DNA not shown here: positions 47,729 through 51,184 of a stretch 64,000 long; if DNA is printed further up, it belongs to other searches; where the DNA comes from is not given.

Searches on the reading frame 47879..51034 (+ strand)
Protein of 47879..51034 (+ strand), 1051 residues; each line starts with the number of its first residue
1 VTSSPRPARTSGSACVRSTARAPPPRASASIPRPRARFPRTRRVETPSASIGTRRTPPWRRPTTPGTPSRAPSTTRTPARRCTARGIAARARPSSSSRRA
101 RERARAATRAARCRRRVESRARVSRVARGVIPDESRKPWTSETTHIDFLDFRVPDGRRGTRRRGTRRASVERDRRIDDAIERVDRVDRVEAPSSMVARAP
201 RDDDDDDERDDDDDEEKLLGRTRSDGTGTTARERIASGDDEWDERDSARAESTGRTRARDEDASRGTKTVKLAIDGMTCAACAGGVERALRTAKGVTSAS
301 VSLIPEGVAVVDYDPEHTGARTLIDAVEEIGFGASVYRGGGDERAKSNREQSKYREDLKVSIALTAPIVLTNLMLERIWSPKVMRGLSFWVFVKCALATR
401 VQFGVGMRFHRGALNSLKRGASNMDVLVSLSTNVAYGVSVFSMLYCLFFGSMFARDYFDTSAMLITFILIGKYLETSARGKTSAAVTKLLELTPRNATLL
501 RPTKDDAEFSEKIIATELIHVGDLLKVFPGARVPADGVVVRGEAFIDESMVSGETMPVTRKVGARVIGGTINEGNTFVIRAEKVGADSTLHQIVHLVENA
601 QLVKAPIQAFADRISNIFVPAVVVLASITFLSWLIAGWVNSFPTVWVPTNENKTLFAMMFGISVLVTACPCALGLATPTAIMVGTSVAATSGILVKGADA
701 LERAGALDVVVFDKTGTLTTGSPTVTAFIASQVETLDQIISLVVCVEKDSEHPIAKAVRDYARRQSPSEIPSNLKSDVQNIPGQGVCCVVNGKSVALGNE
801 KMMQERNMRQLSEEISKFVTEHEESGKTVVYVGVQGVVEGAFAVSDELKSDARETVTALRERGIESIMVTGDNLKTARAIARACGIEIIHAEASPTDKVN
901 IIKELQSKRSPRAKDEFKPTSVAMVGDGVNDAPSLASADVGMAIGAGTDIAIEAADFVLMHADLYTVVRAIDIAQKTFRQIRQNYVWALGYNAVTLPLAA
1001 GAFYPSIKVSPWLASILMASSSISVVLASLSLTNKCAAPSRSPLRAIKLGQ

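Call 11: search_protein_families(library=pfam, proteins=[window:47879-51034:+], max_evalue=0.001)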
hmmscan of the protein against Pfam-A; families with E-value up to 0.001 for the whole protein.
window:47879-51034:+ (1051 aa): 4 families
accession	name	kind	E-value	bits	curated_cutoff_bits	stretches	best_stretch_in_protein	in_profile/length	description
PF00122.25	E1-E2_ATPase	-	4.7e-47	160.3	28.1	1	492-689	2-179/181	E1-E2 ATPase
PF00702.32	Hydrolase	-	5e-35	122.1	26.4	1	708-939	2-191/191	haloacid dehalogenase-like hydrolase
PF00403.32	HMA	-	6.2e-13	49.4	24.8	1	272-332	2-61/62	Heavy-metal-associated domain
PF08282.18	Hydrolase_3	-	0.00047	20.4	20.9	0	917-969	201-253/255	haloacid dehalogenase-like hydrolase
